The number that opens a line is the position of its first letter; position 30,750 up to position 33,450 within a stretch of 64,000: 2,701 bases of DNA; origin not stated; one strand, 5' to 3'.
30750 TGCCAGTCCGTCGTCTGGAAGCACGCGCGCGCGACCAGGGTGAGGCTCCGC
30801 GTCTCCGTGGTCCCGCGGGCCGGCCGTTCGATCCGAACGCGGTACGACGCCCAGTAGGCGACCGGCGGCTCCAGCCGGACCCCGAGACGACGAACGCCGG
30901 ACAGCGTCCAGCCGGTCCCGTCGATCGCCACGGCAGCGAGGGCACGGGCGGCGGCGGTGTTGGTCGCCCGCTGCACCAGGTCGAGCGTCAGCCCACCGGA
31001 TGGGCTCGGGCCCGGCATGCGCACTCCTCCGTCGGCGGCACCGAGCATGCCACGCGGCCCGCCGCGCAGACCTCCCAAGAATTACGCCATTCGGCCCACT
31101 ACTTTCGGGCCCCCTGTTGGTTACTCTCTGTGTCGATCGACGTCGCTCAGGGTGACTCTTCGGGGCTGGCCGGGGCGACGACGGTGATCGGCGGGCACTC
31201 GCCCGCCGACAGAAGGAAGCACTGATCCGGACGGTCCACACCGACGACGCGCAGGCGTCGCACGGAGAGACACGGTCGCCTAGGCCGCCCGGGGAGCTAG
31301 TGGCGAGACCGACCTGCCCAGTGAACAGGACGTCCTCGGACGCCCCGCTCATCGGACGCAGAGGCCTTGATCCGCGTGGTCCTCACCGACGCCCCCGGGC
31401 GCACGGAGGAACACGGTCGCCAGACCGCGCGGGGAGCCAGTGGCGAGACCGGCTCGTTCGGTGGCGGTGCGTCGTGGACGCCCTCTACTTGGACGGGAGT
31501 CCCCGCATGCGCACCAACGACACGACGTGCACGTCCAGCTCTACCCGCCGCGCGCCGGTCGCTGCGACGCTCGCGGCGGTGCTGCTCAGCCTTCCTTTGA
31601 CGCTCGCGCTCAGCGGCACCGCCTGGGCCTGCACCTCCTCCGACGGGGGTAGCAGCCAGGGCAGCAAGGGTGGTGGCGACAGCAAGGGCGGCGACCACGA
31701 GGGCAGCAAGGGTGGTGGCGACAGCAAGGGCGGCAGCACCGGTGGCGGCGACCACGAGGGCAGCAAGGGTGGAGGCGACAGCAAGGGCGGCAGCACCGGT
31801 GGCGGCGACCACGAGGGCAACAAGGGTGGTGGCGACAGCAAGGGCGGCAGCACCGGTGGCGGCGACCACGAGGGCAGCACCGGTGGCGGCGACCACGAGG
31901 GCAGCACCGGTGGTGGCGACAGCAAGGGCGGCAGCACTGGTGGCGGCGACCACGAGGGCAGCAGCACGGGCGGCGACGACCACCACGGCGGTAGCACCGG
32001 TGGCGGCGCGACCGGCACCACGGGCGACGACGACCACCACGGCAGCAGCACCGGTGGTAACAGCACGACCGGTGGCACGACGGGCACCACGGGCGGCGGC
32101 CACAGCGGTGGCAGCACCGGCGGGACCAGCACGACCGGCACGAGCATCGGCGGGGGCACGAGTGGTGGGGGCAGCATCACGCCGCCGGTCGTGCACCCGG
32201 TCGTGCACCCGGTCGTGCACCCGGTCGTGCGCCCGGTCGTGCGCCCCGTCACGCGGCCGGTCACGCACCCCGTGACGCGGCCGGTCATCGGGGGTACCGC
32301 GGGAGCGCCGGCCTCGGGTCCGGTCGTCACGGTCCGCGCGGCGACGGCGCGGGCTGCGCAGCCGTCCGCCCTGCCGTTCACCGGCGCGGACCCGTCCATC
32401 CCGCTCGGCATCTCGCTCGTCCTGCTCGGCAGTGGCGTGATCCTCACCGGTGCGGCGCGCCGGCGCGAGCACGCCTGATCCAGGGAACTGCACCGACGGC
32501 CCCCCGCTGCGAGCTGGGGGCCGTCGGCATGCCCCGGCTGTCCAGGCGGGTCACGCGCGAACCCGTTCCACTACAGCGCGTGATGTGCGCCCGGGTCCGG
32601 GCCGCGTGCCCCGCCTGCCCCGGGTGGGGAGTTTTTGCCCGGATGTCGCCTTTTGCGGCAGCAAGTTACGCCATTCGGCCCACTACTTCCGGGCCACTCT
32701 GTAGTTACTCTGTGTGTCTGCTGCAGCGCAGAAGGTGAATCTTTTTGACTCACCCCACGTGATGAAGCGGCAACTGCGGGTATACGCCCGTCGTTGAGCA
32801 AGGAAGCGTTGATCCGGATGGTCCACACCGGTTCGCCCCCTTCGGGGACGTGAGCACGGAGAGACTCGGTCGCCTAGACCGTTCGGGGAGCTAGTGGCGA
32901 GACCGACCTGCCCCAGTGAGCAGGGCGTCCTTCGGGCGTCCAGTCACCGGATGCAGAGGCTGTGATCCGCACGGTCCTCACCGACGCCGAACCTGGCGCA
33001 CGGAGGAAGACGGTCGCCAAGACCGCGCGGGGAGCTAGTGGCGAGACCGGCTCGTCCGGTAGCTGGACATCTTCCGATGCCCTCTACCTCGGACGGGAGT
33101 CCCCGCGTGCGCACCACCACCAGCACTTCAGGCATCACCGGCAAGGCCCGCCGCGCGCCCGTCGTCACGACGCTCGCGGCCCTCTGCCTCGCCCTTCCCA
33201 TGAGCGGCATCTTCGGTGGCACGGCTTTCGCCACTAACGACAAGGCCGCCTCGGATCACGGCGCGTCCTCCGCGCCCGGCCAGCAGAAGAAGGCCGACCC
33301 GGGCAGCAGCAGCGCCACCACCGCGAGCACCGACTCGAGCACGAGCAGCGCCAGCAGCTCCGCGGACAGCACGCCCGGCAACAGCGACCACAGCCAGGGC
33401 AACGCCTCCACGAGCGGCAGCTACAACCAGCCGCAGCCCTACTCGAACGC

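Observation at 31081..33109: Two unrelated LPXTG surface-protein genes share a ~300-nt non-coding leader (candidate undescribed cis-regulatory RNA)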

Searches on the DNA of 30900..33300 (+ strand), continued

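Call 71: search_rna_families(sources=[L082, L103, L067, L036, L087, L088, L091, L101, L054, L055, L020, L008, L096, L010, L066, L056, L047, L032], threshold=gathering)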
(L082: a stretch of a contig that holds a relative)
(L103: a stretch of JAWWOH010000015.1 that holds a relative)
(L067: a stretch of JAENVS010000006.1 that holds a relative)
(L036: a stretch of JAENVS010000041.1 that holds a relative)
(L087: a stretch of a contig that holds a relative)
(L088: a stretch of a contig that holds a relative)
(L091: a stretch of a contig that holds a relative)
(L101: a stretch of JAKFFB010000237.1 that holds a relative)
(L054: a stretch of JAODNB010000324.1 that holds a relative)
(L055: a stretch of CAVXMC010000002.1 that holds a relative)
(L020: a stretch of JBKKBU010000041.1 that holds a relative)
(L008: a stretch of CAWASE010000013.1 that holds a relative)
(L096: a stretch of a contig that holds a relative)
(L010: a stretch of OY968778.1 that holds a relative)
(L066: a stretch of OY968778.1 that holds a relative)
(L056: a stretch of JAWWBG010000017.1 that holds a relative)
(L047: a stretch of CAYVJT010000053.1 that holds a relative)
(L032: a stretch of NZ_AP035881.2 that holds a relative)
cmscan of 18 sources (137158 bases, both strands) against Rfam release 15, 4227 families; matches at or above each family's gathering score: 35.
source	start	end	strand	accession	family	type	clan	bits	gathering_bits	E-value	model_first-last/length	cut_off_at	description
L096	655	728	-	RF00005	tRNA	Gene; tRNA;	CL00001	76.2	29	1.3e-14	1-71/71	no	tRNA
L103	4330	4420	-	RF01852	tRNA-Sec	Gene; tRNA;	CL00001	73.1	47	9.7e-13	1-91/91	no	Selenocysteine transfer RNA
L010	3154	3263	+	RF03169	c-di-GMP-II-GAG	Cis-reg; riboswitch;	CL00127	66.6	40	8.9e-11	1-86/86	no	c-di-GMP-II-GAG riboswitch aptamer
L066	3330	3427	-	RF03169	c-di-GMP-II-GAG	Cis-reg; riboswitch;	CL00127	65.6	40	1.7e-10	1-86/86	no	c-di-GMP-II-GAG riboswitch aptamer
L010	5066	5173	+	RF03169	c-di-GMP-II-GAG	Cis-reg; riboswitch;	CL00127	63.2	40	6.7e-10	1-86/86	no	c-di-GMP-II-GAG riboswitch aptamer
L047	5340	5477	-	RF03169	c-di-GMP-II-GAG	Cis-reg; riboswitch;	CL00127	62.3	40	1.2e-09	1-86/86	no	c-di-GMP-II-GAG riboswitch aptamer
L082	132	209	-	RF01051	c-di-GMP-I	Cis-reg; riboswitch;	CL00126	59.9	35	6.9e-09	1-87/87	no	c-di-GMP-I riboswitch aptamer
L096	2592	2693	-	RF03169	c-di-GMP-II-GAG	Cis-reg; riboswitch;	CL00127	59.3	40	6.9e-09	1-86/86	no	c-di-GMP-II-GAG riboswitch aptamer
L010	7108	7213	+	RF03169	c-di-GMP-II-GAG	Cis-reg; riboswitch;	CL00127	59.3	40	6.8e-09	1-86/86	no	c-di-GMP-II-GAG riboswitch aptamer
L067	5891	5989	-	RF00169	Bacteria_small_SRP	Gene;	CL00003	58.7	40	5.4e-10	1-97/97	no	Bacterial small signal recognition particle RNA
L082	3264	3379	+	RF03169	c-di-GMP-II-GAG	Cis-reg; riboswitch;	CL00127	57.7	40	1.7e-08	1-86/86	no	c-di-GMP-II-GAG riboswitch aptamer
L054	4006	4126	-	RF03169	c-di-GMP-II-GAG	Cis-reg; riboswitch;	CL00127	57.3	40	2.2e-08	1-86/86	no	c-di-GMP-II-GAG riboswitch aptamer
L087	1037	1135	-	RF00169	Bacteria_small_SRP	Gene;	CL00003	57.1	40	1.5e-09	1-97/97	no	Bacterial small signal recognition particle RNA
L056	2590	2691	+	RF03169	c-di-GMP-II-GAG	Cis-reg; riboswitch;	CL00127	56.7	40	3.1e-08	1-86/86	no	c-di-GMP-II-GAG riboswitch aptamer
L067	7813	7932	-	RF03169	c-di-GMP-II-GAG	Cis-reg; riboswitch;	CL00127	54.5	40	1.1e-07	1-86/86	no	c-di-GMP-II-GAG riboswitch aptamer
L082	5161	5259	+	RF00169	Bacteria_small_SRP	Gene;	CL00003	54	40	1.1e-08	1-97/97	no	Bacterial small signal recognition particle RNA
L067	7655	7784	-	RF03169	c-di-GMP-II-GAG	Cis-reg; riboswitch;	CL00127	53.4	40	2.2e-07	1-86/86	no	c-di-GMP-II-GAG riboswitch aptamer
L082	3408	3524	+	RF03169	c-di-GMP-II-GAG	Cis-reg; riboswitch;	CL00127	53.3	40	2.3e-07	1-86/86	no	c-di-GMP-II-GAG riboswitch aptamer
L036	769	884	-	RF03169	c-di-GMP-II-GAG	Cis-reg; riboswitch;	CL00127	53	40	2.8e-07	1-86/86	no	c-di-GMP-II-GAG riboswitch aptamer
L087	4419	4540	-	RF03169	c-di-GMP-II-GAG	Cis-reg; riboswitch;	CL00127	52.8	40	3e-07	1-86/86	no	c-di-GMP-II-GAG riboswitch aptamer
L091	6020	6136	+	RF03169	c-di-GMP-II-GAG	Cis-reg; riboswitch;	CL00127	52.8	40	3.1e-07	1-86/86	no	c-di-GMP-II-GAG riboswitch aptamer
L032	3849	3937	-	RF03169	c-di-GMP-II-GAG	Cis-reg; riboswitch;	CL00127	52.2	40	4.5e-07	1-86/86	no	c-di-GMP-II-GAG riboswitch aptamer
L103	5644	5761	-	RF03169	c-di-GMP-II-GAG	Cis-reg; riboswitch;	CL00127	51.8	40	5.6e-07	1-86/86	no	c-di-GMP-II-GAG riboswitch aptamer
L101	6487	6601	+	RF03169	c-di-GMP-II-GAG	Cis-reg; riboswitch;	CL00127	50.9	40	9.6e-07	1-86/86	no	c-di-GMP-II-GAG riboswitch aptamer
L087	4267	4390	-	RF03169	c-di-GMP-II-GAG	Cis-reg; riboswitch;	CL00127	50.8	40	9.7e-07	1-86/86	no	c-di-GMP-II-GAG riboswitch aptamer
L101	6344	6456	+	RF03169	c-di-GMP-II-GAG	Cis-reg; riboswitch;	CL00127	48.3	40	4.3e-06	1-86/86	no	c-di-GMP-II-GAG riboswitch aptamer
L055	4297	4417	+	RF03169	c-di-GMP-II-GAG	Cis-reg; riboswitch;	CL00127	48.1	40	4.9e-06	1-86/86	no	c-di-GMP-II-GAG riboswitch aptamer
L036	914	1031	-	RF03169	c-di-GMP-II-GAG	Cis-reg; riboswitch;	CL00127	48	40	5.1e-06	1-86/86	no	c-di-GMP-II-GAG riboswitch aptamer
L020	1216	1331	-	RF03169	c-di-GMP-II-GAG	Cis-reg; riboswitch;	CL00127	47.8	40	5.8e-06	1-86/86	no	c-di-GMP-II-GAG riboswitch aptamer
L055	4148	4265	+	RF03169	c-di-GMP-II-GAG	Cis-reg; riboswitch;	CL00127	47.7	40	6.2e-06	1-86/86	no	c-di-GMP-II-GAG riboswitch aptamer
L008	1068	1187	-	RF03169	c-di-GMP-II-GAG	Cis-reg; riboswitch;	CL00127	47.7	40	6.2e-06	1-86/86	no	c-di-GMP-II-GAG riboswitch aptamer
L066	4873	4985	-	RF03169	c-di-GMP-II-GAG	Cis-reg; riboswitch;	CL00127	46.9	40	9.8e-06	1-86/86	no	c-di-GMP-II-GAG riboswitch aptamer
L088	4851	4974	-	RF03169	c-di-GMP-II-GAG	Cis-reg; riboswitch;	CL00127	46.6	40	1.2e-05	1-86/86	no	c-di-GMP-II-GAG riboswitch aptamer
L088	4703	4825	-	RF03169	c-di-GMP-II-GAG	Cis-reg; riboswitch;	CL00127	46.1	40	1.6e-05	1-86/86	no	c-di-GMP-II-GAG riboswitch aptamer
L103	5790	5909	-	RF03169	c-di-GMP-II-GAG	Cis-reg; riboswitch;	CL00127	41.5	40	0.00023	1-86/86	no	c-di-GMP-II-GAG riboswitch aptamer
